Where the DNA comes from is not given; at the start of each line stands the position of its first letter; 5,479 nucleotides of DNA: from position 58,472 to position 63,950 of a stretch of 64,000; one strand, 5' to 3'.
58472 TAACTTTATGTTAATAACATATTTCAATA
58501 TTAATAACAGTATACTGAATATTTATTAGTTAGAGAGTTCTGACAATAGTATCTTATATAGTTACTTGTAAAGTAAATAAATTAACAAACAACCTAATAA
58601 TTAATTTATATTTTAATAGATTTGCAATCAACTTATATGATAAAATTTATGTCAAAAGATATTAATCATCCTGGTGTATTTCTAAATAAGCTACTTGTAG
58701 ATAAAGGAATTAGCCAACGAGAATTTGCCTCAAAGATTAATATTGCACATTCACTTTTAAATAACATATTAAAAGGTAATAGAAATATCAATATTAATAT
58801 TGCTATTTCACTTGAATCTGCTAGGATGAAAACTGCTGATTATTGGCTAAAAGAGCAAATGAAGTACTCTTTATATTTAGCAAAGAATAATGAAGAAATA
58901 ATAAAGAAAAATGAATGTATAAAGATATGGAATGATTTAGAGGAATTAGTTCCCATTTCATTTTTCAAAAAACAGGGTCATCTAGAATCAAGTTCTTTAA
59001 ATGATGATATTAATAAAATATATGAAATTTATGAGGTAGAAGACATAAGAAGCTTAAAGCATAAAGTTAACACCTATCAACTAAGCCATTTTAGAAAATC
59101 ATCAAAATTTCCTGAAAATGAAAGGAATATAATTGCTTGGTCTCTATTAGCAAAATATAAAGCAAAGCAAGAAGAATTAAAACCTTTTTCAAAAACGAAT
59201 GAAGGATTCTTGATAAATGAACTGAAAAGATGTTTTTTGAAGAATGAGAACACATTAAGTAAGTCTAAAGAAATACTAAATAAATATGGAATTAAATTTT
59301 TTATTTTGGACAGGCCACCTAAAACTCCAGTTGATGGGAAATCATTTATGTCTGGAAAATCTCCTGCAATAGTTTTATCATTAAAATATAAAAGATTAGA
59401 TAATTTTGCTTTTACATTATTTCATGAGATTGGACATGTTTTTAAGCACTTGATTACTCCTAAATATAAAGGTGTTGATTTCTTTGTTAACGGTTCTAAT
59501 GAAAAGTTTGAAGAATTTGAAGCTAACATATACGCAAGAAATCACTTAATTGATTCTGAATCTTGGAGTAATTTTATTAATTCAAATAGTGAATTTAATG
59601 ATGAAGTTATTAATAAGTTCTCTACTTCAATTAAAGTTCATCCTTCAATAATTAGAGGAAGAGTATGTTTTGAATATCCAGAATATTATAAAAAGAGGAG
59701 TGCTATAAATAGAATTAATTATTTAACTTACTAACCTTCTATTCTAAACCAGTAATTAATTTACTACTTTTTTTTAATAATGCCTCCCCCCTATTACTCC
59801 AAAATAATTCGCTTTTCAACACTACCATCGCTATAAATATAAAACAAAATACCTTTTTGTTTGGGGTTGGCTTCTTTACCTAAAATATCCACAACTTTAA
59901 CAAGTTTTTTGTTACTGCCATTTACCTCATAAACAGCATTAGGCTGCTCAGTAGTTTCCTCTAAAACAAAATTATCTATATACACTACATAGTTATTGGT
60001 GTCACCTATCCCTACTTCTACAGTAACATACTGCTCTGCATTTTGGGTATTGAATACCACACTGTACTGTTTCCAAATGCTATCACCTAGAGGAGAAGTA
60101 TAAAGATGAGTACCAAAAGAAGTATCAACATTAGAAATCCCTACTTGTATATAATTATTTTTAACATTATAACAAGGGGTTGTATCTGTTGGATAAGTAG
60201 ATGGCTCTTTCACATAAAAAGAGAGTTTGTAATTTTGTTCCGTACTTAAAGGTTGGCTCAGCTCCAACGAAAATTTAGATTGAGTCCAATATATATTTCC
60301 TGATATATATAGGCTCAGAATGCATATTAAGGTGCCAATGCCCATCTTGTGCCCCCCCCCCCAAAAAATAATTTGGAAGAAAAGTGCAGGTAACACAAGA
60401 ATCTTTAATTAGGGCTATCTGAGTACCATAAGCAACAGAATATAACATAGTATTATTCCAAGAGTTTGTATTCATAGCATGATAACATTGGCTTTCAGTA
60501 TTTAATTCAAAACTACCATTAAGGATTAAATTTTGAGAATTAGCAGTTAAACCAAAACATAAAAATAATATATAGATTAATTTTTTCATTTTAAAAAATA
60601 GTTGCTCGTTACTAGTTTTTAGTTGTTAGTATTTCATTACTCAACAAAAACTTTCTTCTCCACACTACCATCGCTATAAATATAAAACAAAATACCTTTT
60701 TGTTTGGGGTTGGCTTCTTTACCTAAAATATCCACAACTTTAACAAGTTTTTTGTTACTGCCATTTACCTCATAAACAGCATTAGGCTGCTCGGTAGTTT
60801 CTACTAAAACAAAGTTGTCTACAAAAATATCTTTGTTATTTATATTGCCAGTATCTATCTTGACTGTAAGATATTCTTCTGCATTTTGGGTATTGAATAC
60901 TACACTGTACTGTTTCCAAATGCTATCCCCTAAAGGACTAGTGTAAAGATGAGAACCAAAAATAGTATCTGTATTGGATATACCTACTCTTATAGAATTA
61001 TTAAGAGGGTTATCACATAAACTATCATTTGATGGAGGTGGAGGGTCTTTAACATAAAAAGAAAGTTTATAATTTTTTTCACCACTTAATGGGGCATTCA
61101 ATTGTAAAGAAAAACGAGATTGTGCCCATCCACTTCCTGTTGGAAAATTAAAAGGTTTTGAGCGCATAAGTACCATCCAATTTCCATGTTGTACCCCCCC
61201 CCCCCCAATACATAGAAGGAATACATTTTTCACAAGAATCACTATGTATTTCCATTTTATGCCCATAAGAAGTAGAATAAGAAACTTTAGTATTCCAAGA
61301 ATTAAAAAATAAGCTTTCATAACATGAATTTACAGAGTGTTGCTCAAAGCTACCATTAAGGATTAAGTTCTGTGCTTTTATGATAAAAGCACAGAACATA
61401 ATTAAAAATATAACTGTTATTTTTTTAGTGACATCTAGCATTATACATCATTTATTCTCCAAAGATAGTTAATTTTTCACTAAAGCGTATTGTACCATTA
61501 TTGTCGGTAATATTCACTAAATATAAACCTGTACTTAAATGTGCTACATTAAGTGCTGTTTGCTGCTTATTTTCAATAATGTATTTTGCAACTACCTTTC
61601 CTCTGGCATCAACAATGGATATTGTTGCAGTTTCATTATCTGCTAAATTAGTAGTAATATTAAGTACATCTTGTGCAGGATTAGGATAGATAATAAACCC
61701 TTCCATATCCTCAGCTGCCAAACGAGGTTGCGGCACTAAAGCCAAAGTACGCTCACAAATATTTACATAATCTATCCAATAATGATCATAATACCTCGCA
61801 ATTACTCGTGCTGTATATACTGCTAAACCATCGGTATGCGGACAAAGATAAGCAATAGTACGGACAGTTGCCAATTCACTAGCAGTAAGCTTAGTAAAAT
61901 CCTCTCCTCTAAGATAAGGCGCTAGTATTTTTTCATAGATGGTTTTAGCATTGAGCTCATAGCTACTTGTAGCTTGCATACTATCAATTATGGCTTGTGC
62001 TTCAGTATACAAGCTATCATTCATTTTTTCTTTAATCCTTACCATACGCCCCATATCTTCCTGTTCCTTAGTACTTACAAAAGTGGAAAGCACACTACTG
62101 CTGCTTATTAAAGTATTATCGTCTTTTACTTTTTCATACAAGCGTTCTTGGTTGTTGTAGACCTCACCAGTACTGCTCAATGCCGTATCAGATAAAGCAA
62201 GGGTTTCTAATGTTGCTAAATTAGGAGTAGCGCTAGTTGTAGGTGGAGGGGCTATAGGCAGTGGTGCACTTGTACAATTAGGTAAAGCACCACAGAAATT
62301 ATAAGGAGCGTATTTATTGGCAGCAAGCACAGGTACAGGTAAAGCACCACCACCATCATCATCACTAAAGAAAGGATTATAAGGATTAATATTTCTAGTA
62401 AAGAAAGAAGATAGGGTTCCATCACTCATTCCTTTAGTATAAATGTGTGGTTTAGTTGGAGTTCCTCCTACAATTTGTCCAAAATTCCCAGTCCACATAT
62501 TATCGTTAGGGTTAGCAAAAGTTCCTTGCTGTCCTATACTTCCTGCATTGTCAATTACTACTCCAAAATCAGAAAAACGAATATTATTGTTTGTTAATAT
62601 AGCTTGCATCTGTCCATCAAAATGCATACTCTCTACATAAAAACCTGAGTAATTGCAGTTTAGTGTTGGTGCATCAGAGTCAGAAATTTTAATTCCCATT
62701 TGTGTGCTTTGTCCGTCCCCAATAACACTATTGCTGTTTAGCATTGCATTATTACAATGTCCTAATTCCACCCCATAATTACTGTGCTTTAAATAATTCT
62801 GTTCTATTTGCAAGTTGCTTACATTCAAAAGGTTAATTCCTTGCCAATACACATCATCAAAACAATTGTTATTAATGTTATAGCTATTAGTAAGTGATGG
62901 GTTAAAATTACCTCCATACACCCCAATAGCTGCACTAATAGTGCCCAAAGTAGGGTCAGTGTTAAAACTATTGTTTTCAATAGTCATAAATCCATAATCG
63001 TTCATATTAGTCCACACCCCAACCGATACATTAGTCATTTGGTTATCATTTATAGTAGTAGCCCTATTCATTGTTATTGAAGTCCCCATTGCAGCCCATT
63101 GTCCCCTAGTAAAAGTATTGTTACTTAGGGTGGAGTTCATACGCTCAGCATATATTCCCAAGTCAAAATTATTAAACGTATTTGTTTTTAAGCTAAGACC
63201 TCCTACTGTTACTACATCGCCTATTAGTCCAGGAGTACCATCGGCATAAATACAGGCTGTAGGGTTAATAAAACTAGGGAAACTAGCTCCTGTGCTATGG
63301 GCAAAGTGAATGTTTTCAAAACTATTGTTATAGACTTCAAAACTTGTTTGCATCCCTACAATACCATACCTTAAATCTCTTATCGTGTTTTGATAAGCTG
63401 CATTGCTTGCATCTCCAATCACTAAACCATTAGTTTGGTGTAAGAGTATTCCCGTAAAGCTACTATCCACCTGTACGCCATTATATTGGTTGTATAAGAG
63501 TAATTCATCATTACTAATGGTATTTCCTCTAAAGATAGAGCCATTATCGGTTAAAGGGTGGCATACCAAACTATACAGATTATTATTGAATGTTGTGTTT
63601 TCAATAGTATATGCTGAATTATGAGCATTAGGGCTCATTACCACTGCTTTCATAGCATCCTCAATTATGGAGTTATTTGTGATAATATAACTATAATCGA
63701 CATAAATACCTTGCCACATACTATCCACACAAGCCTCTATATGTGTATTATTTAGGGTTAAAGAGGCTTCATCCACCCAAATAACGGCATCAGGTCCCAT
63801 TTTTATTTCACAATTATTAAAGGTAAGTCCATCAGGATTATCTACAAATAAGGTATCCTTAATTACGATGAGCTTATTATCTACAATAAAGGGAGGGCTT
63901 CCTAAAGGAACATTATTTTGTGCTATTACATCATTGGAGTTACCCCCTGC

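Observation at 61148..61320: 13-G homopolymer splits paralog B exactly at a conserved WGGGG motif: probable slipped-strand phase variation (currently OFF)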

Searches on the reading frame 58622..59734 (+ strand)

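Call 6: search_protein_families(library=pfam, max_evalue=0.01, proteins=[window:58622-59734:+])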
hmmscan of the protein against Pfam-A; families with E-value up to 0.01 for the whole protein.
window:58622-59734:+ (370 aa): 5 families
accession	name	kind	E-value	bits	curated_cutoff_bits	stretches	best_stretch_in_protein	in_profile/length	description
PF01381.28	HTH_3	-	8.3e-06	26.2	23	1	23-66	3-46/55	Helix-turn-helix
PF06114.19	Peptidase_M78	-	0.00017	21.8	22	1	222-313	4-90/123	IrrE N-terminal-like domain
PF12844.13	HTH_19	-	0.00053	20.3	30.2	1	19-61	2-44/64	Helix-turn-helix domain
PF13443.12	HTH_26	-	0.0041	17.8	22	0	21-57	2-39/63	Cro/C1-type HTH DNA-binding domain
PF19527.4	DUF6055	-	0.0097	15.3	27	0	190-305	58-171/417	Family of unknown function (DUF6055)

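Call 66: search_protein_families(library=padloc, max_evalue=0.001, proteins=[window:58622-59734:+])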
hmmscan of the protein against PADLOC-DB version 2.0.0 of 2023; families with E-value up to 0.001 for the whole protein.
window:58622-59734:+ (370 aa): 5 families
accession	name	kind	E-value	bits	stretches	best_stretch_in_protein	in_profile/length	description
PDLC03982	PD-Lambda-2_B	-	4.6e-33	113.1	1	106-361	139-386/402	-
PDLC04775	PDC-M69A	-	1.6e-06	26.6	1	18-63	9-54/113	-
PDLC04141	capP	-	2.4e-05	22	1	237-338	43-140/242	capP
PDLC04760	PDC-M64C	-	4.2e-05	21.9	1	21-66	31-76/93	-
PDLC03953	RmrA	-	0.00092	16.5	0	240-327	185-261/373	-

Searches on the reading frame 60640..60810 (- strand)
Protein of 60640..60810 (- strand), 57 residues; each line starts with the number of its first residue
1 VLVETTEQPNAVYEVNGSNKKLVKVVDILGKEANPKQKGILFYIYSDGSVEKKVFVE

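Call 30: search_protein_families(library=pfam, max_evalue=10, proteins=[window:60640-60810:-])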
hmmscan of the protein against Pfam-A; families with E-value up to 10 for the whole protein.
seq(57 aa): 1 family
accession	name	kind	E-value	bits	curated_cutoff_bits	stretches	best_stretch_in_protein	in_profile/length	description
PF09827.14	CRISPR_Cas2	-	0.082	13.5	23.8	1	10-52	31-73/74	CRISPR associated protein Cas2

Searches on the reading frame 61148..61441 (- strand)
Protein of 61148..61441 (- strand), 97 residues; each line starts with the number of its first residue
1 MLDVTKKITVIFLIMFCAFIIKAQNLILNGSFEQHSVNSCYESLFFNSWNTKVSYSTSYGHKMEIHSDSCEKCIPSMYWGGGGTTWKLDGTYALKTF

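Call 46: find_encoding_contigs(protein=window:61148-61441:-, flank=3000, max_places=6)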
Protein window:61148-61441:- (97 aa): no gene with exactly this product is on record in the collection.

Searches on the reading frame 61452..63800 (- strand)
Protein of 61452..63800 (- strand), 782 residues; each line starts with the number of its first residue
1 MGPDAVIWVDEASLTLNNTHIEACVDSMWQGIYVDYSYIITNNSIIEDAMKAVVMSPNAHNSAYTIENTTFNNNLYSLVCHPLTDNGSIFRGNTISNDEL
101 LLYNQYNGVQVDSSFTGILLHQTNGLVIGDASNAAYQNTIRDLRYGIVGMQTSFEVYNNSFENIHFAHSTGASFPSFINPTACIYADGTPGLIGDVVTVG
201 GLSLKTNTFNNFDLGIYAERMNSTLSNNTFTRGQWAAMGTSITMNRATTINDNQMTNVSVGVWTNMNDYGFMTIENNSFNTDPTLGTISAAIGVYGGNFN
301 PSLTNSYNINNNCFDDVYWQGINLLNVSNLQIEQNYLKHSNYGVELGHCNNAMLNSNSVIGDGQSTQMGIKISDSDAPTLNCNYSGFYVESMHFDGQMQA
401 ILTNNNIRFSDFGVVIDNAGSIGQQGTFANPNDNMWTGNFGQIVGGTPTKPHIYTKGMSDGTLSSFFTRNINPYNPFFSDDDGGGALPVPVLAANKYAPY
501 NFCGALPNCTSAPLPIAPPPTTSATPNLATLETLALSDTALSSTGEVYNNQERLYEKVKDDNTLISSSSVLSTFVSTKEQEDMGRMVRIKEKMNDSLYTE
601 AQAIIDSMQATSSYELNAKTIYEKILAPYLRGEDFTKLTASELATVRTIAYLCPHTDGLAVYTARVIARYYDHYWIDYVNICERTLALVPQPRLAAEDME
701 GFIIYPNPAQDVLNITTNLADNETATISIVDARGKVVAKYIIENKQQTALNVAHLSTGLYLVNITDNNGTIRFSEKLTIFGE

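Call 6: search_protein_families(library=pfam, max_evalue=0.01, proteins=[window:61452-63800:-])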
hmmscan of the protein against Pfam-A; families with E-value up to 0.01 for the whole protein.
window:61452-63800:- (782 aa): 3 families
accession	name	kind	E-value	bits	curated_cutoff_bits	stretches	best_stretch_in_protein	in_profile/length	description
PF18962.6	Por_Secre_tail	-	1.9e-17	63.7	27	1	704-772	1-70/75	Secretion system C-terminal sorting domain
PF13229.12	Beta_helix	-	1.1e-10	41.9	25.9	3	7-161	3-158/158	Right handed beta helix region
PF11589.14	DUF3244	-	0.0023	18.3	25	1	712-770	30-89/96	Domain of unknown function (DUF3244)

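Call 7: search_protein_families(library=ncbifam, max_evalue=0.01, proteins=[window:61452-63800:-])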
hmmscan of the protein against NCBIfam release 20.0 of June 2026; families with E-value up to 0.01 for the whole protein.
window:61452-63800:- (782 aa): 2 families
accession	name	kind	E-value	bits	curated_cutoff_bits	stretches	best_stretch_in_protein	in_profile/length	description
TIGR04183.1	Por_Secre_tail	domain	2.3e-13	49.9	23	1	704-772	1-66/72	T9SS type A sorting domain-containing protein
NF038113.1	T9SSA_dep_M36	equivalog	2.9e-12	45.6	885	1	700-777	791-866/869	T9SS-dependent M36 family metallopeptidase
